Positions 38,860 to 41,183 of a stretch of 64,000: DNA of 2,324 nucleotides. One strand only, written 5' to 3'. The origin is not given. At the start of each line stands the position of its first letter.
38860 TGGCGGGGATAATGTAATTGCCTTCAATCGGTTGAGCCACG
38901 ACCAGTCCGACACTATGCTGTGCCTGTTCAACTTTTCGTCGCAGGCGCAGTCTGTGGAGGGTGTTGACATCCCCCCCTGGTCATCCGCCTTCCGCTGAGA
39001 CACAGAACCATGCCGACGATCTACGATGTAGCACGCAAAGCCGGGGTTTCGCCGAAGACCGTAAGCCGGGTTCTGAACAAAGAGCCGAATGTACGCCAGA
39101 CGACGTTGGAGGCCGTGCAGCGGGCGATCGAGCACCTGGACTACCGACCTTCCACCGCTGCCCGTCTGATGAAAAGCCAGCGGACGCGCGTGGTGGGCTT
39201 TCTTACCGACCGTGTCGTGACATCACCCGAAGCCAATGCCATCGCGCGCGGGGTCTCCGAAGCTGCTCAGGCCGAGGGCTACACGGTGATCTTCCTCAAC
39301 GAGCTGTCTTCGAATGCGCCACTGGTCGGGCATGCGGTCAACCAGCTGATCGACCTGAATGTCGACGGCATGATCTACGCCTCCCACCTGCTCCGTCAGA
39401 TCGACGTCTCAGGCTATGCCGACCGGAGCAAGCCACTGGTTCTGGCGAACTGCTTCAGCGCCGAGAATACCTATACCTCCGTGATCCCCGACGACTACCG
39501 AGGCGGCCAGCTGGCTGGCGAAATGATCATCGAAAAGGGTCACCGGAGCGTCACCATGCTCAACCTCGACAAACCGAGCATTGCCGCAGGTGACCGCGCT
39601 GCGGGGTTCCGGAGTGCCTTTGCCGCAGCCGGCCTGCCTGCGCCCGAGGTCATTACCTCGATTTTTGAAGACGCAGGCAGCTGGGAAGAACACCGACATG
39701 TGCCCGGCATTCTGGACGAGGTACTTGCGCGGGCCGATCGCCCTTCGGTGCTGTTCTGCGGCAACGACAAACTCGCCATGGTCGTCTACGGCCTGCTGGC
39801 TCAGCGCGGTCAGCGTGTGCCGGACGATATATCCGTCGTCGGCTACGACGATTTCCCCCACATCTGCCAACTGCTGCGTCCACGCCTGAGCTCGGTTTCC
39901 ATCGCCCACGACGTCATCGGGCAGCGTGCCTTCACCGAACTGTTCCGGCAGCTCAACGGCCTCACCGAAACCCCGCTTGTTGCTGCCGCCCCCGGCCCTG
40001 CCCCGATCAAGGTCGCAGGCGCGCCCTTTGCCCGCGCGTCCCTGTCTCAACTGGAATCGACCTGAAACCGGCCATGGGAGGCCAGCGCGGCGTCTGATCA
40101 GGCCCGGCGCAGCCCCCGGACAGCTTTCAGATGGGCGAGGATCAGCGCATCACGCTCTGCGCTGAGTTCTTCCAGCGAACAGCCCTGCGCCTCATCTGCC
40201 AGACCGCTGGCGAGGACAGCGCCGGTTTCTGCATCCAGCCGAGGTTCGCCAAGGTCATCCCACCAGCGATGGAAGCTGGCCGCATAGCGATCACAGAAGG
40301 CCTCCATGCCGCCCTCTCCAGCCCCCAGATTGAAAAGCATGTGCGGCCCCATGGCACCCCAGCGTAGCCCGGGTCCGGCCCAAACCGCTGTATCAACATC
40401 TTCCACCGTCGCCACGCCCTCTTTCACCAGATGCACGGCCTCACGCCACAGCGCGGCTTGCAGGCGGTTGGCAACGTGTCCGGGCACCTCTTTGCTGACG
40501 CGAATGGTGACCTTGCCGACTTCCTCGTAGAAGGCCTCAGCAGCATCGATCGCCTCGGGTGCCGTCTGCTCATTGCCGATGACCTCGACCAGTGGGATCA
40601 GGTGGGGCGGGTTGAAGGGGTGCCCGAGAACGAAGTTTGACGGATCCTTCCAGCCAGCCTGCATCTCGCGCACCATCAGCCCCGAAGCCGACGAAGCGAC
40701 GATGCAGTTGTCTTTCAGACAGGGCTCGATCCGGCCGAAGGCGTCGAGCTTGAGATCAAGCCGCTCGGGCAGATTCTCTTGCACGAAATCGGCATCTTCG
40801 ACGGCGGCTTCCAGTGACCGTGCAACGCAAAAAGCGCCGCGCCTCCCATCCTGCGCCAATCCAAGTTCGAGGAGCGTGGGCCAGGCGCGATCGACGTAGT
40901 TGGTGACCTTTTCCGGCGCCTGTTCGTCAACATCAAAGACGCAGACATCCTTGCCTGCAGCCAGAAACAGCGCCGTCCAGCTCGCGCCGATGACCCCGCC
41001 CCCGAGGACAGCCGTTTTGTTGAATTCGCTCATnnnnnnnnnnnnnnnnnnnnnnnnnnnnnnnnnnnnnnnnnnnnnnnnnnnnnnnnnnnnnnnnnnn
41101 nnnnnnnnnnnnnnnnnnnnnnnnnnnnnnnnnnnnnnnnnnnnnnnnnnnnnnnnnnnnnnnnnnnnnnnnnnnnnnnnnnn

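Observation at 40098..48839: Eight-gene operon combining choline sulfatase, a lone Rieske oxygenase, BKACE and a carnitine-dehydrogenase-like enzyme under a CdhR/GbdR-type regulator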

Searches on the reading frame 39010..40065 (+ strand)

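Call 9: search_protein_families(library=pfam, proteins=[window:39010-40065:+], max_evalue=0.00001)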
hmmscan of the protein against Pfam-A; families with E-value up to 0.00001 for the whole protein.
window:39010-40065:+ (351 aa): 4 families
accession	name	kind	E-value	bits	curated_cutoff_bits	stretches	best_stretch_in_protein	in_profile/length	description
PF00532.27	Peripla_BP_1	-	2.2e-23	83.6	22.2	1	76-319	17-265/281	Periplasmic binding proteins and sugar binding domain of LacI family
PF13377.12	Peripla_BP_3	-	3.3e-23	83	26.5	1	173-319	4-149/167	Periplasmic binding protein-like domain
PF00356.27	LacI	-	1.2e-17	63.8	27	1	3-48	1-46/46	Bacterial regulatory proteins, lacI family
PF13407.12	Peripla_BP_4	-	1.8e-08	34.7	35.1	1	77-304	15-241/258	Periplasmic binding protein domain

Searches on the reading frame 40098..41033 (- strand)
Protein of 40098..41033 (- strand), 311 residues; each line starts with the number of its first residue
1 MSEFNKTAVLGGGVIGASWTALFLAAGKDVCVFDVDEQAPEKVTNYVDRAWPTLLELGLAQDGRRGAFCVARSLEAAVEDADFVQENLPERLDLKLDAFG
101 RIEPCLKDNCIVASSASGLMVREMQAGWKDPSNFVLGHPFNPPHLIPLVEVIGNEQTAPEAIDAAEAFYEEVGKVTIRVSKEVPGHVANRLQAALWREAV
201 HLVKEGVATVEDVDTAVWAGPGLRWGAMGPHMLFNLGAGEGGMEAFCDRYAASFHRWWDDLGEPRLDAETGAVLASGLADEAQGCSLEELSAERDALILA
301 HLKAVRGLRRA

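Call 5: search_protein_families(library=pfam, proteins=[window:40098-41033:-])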
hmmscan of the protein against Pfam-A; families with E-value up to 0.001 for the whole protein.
window:40098-41033:- (311 aa): 2 families
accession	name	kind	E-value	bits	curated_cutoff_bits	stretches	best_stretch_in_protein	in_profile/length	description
PF02737.24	3HCDH_N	-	6e-43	147.3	22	1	7-182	2-179/180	3-hydroxyacyl-CoA dehydrogenase, NAD binding domain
PF00725.27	3HCDH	-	8.6e-15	55.5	22.1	1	185-258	1-77/97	3-hydroxyacyl-CoA dehydrogenase, C-terminal domain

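Call 6: search_protein_families(library=ncbifam, proteins=[window:40098-41033:-])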
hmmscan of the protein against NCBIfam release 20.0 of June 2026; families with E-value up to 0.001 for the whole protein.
window:40098-41033:- (311 aa): 19 families
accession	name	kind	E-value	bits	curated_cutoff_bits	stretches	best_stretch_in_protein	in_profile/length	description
NF005471.0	PRK07066.1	equivalog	3.5e-79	266.1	414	1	3-307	6-310/321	L-carnitine dehydrogenase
NF005716.0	PRK07531.1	equivalog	1.4e-70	238.5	592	1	2-306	2-307/495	carnitine 3-dehydrogenase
NF004783.0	PRK06129.1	equivalog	7.9e-65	219.3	347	1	5-292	3-291/315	3-hydroxyacyl-CoA dehydrogenase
NF042925.1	FHMPC_DH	equivalog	3.1e-52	177.8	500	1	6-236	2-233/304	5-formyl-3-hydroxy-2-methylpyridine 4-carboxylate 5-dehydrogenase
NF006125.0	PRK08269.1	equivalog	1.4e-37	129.5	427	1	3-231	4-244/334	3-hydroxybutyryl-CoA dehydrogenase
NF006722.0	PRK09260.1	equivalog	5.5e-36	124.3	429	1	5-233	3-231/289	3-hydroxyacyl-CoA dehydrogenase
NF006124.0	PRK08268.1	subfamily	8.4e-34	117.4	508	1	3-236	6-238/507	3-hydroxyacyl-CoA dehydrogenase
NF006143.0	PRK08293.1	equivalog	5.3e-32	111.3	312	1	3-223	3-228/291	3-hydroxyacyl-CoA dehydrogenase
NF004474.0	PRK05808.1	subfamily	1.3e-30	106.6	408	1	5-221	4-222/283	3-hydroxybutyryl-CoA dehydrogenase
NF004699.0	PRK06035.1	equivalog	1.8e-27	96.3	500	1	4-236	3-237/294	3-hydroxyacyl-CoA dehydrogenase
NF005875.0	PRK07819.1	subfamily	5.5e-24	85.1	319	1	3-234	4-236/287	3-hydroxybutyryl-CoA dehydrogenase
TIGR02279.1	PaaC-3OHAcCoADH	equivalog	6.9e-24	84.5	669.4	1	4-228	5-231/503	3-hydroxyacyl-CoA dehydrogenase PaaH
NF005715.0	PRK07530.1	equivalog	5.6e-23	81.7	420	1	3-224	3-226/292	3-hydroxybutyryl-CoA dehydrogenase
NF052272.1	Staph_FadB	exception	8.3e-23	80.5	999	1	4-215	3-220/752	3-hydroxyacyl-CoA dehydrogenase/crotonase FadB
NF008727.0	PRK11730.1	equivalog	5.7e-22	77.8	870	1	3-233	312-540/717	fatty acid oxidation complex subunit alpha FadB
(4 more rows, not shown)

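Call 16: search_solved_structures(query=window:40098-41033:-, max_evalue=1e-10)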
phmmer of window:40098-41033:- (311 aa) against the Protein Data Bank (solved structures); distinct sequences matched with E-value up to 1e-10: 44.
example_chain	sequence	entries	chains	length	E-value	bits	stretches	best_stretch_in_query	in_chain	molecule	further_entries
3f3s_A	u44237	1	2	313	3.9e-43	151.3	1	8-255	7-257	Lambda-crystallin homolog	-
3ado_A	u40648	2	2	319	2e-40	142.4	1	8-263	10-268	Lambda-crystallin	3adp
4om8_A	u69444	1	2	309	3.2e-37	131.9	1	7-237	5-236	5-formyl-3-hydroxy-2-methylpyridine 4-carboxylate 5-dehydrogenase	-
6aa8_A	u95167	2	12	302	6.4e-26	94.8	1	3-224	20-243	3-hydroxybutyryl-CoA dehydrogenase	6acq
4r1n_A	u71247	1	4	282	7.1e-24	88.1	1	6-228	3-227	3-hydroxybutyryl-CoA dehydrogenase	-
4kuh_A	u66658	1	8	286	7.3e-24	88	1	6-228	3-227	3-hydroxybutyryl-CoA dehydrogenase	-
4kue_A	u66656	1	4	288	7.6e-24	88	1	6-228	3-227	3-hydroxybutyryl-CoA dehydrogenase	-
4kug_A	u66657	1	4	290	7.7e-24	87.9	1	6-228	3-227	3-hydroxybutyryl-CoA dehydrogenase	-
4j0e_A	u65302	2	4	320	1.7e-21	80.3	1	4-233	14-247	Probable 3-hydroxyacyl-CoA dehydrogenase F54C8.1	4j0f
1f12_A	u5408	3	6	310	1.7e-20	77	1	7-231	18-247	L-3-HYDROXYACYL-COA DEHYDROGENASE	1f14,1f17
3hdh_A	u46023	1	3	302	7.5e-20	74.8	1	7-231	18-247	PROTEIN (L-3-HYDROXYACYL COA DEHYDROGENASE)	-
2hdh_A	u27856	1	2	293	1.2e-19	74.2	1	7-231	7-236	L-3-HYDROXYACYL COA DEHYDROGENASE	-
3mog_A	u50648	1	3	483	1.3e-19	74.1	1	6-298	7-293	Probable 3-hydroxybutyryl-CoA dehydrogenase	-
9fbd_A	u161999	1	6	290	1.3e-19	74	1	4-222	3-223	3-hydroxybutyryl-CoA dehydrogenase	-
1f0y_A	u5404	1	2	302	2.6e-19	73.1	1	7-231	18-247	L-3-HYDROXYACYL-COA DEHYDROGENASE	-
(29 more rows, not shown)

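Call 74: search_dna_similar(query=window:40098-41033:-, collection=plasmids, mode=protein, max_evalue=1e-40, max_rows=60, rows=spread)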
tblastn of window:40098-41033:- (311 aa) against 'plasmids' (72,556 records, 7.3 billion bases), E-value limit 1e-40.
Records with a match: 294; places in all: 307; records where one place covers at least 80% of the query: 283.
Best place of each record, by identity: 60-80% 7; <60% 287.
By first word of the organism name: Rhizobium 126; Pseudosulfitobacter 43; Sinorhizobium 12; Bradyrhizobium 11; Burkholderia 9; Paracoccus 8; Azospirillum 7; Paraburkholderia 7; Streptomyces 6; Shinella 5; and 38 more.
By predicted mobility (MOB-suite, as given by PLSDB): non-mobilizable 216; conjugative 45; mobilizable 33.
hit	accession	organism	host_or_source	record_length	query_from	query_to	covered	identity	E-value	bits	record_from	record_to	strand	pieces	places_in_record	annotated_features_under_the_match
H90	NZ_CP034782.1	Pseudomonas sp. MPC6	-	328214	1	311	100%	64.0%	8e-128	408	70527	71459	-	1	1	3-hydroxyacyl-CoA dehydrogenase NAD-binding domain-containing protein | SDR family oxidoreductase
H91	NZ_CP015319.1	Mesorhizobium amorphae CCNWGS0123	Robinia pseudoacacia,cell culture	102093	1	309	99%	62.1%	7e-123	394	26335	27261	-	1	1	3-hydroxyacyl-CoA dehydrogenase NAD-binding domain-containing protein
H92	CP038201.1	Paracoccus ferrooxidans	single cell,bioreactor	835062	2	310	99%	52.1%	1e-92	307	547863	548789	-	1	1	3-hydroxyacyl-CoA dehydrogenase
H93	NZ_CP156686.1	Burkholderia stagnalis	Bacterial cells,soils collected in ...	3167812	2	306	98%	48.7%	1e-90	302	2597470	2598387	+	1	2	none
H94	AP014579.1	Burkholderia sp. RPE67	Riptortus pedestris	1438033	4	306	97%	47.5%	7e-82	276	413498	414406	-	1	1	putative 3-hydroxyacyl-coA dehydrogenase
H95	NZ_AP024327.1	Caballeronia sp. NK8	-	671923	5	308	98%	45.6%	5e-69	239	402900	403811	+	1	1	3-hydroxyacyl-CoA dehydrogenase NAD-binding domain-containing protein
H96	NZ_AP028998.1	Paraburkholderia sp. 22B1P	-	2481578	4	310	99%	44.2%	1e-69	241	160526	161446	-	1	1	none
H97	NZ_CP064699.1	Bradyrhizobium sp. 183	Acmispon strigosus,cell culture,root ...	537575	4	299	95%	45.1%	7e-78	265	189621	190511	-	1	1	3-hydroxyacyl-CoA dehydrogenase NAD-binding domain-containing protein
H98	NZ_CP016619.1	Microvirga ossetica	Vicia alpestris,cell culture,nodules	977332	1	304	98%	43.1%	8e-74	253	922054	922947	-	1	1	3-hydroxyacyl-CoA dehydrogenase NAD-binding domain-containing protein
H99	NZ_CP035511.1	Haematobacter massiliensis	single cell,human skin swab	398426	3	308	98%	42.0%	1e-55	201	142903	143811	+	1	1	3-hydroxyacyl-CoA dehydrogenase NAD-binding domain-containing protein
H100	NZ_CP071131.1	Caballeronia sp. M1242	Homo sapiens,ETA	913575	3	305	97%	41.9%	3e-65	228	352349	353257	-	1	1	L-carnitine dehydrogenase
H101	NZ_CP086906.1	Pseudosulfitobacter pseudonitzschiae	Skeletonema costatum,The surface ...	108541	6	304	96%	41.8%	2e-63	223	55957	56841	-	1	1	3-hydroxyacyl-CoA dehydrogenase NAD-binding domain-containing protein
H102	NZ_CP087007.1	Pseudosulfitobacter pseudonitzschiae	Skeletonema costatum,The surface ...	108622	6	304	96%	41.8%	2e-63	223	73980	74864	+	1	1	3-hydroxyacyl-CoA dehydrogenase NAD-binding domain-containing protein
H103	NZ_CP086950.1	Pseudosulfitobacter pseudonitzschiae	Skeletonema costatum,The surface ...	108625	6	304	96%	41.8%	2e-63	223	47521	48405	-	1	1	3-hydroxyacyl-CoA dehydrogenase NAD-binding domain-containing protein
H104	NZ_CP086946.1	Pseudosulfitobacter pseudonitzschiae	Skeletonema costatum,The surface ...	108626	6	304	96%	41.8%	2e-63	223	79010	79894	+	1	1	3-hydroxyacyl-CoA dehydrogenase NAD-binding domain-containing protein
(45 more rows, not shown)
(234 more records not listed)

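Call 75: get_annotated_region(hit=H100, flank=6000)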
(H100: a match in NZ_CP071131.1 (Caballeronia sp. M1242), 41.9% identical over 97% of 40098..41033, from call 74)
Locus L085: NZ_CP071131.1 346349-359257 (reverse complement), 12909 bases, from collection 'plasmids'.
description: Caballeronia sp. M1242 plasmid unnamed2, complete sequence
organism: Caballeronia sp. M1242 (NCBI taxid 2814653)
taxonomy: Bacteria; Pseudomonadota; Betaproteobacteria; Burkholderiales; Burkholderiaceae; Caballeronia; Caballeronia sp. M1242
host: -; source: Homo sapiens,ETA; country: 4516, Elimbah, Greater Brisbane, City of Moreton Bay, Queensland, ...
typing (MOB-suite, as given by PLSDB): non-mobilizable
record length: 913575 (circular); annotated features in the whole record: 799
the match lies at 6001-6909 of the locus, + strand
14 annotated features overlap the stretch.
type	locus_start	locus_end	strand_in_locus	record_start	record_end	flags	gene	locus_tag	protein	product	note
CDS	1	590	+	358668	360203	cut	betC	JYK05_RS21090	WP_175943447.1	choline-sulfatase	-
CDS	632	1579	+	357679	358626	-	-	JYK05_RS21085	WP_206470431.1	choline ABC transporter substrate-binding protein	-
CDS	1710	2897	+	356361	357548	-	-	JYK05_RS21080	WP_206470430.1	porin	-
CDS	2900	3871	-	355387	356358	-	-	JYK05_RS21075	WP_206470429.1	GlxA family transcriptional regulator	-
CDS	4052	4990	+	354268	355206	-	-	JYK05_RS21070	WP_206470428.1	choline ABC transporter substrate-binding protein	-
CDS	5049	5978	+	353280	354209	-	-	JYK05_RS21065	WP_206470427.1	3-keto-5-aminohexanoate cleavage protein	-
CDS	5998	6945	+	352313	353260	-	-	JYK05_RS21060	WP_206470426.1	L-carnitine dehydrogenase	GO:0006631 - fatty acid metabolic process [Evidence IEA]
CDS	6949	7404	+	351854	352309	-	-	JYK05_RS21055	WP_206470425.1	thioesterase family protein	-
CDS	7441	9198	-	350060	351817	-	-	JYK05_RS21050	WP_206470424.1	ATP-binding protein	-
CDS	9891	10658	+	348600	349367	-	-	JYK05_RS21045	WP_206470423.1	SDR family oxidoreductase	-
CDS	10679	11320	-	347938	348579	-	-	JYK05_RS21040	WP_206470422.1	HD domain-containing protein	-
CDS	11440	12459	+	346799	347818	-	-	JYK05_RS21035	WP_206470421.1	DJ-1/PfpI family protein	-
CDS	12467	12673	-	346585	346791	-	-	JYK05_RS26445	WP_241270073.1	hypothetical protein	-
CDS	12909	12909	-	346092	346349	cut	-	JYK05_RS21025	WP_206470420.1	hypothetical protein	-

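Call 101: search_protein_families(library=ncbifam, proteins=[L085:5049-5978:+, L085:5998-6945:+, L085:6949-7404:+, L085:2900-3871:-], max_evalue=1e-20)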
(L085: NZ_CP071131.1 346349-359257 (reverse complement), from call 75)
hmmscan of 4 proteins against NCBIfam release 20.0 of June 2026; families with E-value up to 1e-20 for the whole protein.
L085:5049-5978:+ (309 aa): 4 families
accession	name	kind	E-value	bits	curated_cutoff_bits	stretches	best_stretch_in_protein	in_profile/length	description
NF052387.1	Lys_ferment_KCE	equivalog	3e-71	239.9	382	1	114-292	91-267/267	3-keto-5-aminohexanoate cleavage enzyme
NF053538.1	DixhxACActTsKce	equivalog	1.7e-58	198.1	430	2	139-292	144-302/310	3,5-dioxohexanoate:acetyl-CoA acetone transferase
NF052389.1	Lys_KAL_CLE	exception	1.4e-54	185.5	725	1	4-293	170-437/440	bifunctional 3-aminobutyryl-CoA ammonia lyase/3-keto-5-aminohexanoate cleavage enzyme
NF053568.1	3OXCoAcCUPNH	equivalog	1.4e-53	182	350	1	120-294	98-274/274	3-oxoadipate:acetyl-CoA acetyltransferase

L085:5998-6945:+ (315 aa): 13 families
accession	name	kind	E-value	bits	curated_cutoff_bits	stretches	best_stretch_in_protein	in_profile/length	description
NF005471.0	PRK07066.1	equivalog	3.1e-185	614.6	414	1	2-314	6-318/321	L-carnitine dehydrogenase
NF005716.0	PRK07531.1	equivalog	5.1e-116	388.3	592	1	3-309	4-311/495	carnitine 3-dehydrogenase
NF004783.0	PRK06129.1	equivalog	3.9e-68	230.2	347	1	4-302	3-305/315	3-hydroxyacyl-CoA dehydrogenase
NF042925.1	FHMPC_DH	equivalog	7.6e-44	150.2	500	1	5-237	2-235/304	5-formyl-3-hydroxy-2-methylpyridine 4-carboxylate 5-dehydrogenase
NF006143.0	PRK08293.1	equivalog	1.2e-34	119.9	312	1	1-222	2-228/291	3-hydroxyacyl-CoA dehydrogenase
NF006125.0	PRK08269.1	equivalog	6.9e-34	117.3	427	1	3-230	5-244/334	3-hydroxybutyryl-CoA dehydrogenase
NF006124.0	PRK08268.1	subfamily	1e-33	117.1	508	1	2-230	6-233/507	3-hydroxyacyl-CoA dehydrogenase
NF006722.0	PRK09260.1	equivalog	1.3e-32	113.2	429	1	3-220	2-222/289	3-hydroxyacyl-CoA dehydrogenase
NF004474.0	PRK05808.1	subfamily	2.2e-31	109.2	408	1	1-220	1-222/283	3-hydroxybutyryl-CoA dehydrogenase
TIGR02279.1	PaaC-3OHAcCoADH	equivalog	1.7e-27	96.4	669.4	1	3-232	5-233/503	3-hydroxyacyl-CoA dehydrogenase PaaH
NF004699.0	PRK06035.1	equivalog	8.6e-26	90.8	500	1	1-222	1-227/294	3-hydroxyacyl-CoA dehydrogenase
NF005715.0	PRK07530.1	equivalog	3.1e-24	85.9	420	1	2-221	3-224/292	3-hydroxybutyryl-CoA dehydrogenase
NF005875.0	PRK07819.1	subfamily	5.5e-23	81.8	319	1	3-221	5-227/287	3-hydroxybutyryl-CoA dehydrogenase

L085:6949-7404:+ (151 aa): 1 family
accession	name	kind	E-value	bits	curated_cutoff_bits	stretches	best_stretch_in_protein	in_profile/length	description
NF005716.0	PRK07531.1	equivalog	5.2e-28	98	592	1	5-147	350-491/495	carnitine 3-dehydrogenase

L085:2900-3871:- (323 aa): 2 families
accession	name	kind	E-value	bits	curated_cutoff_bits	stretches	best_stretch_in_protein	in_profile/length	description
NF052371.1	TransRegGbdRPseu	equivalog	4.2e-105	351.8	480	1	5-316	17-329/365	choline metabolism transcriptional regulator GbdR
NF006902.0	PRK09393.1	equivalog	5e-51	173.8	425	1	36-315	43-323/327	transcriptional regulator FtrA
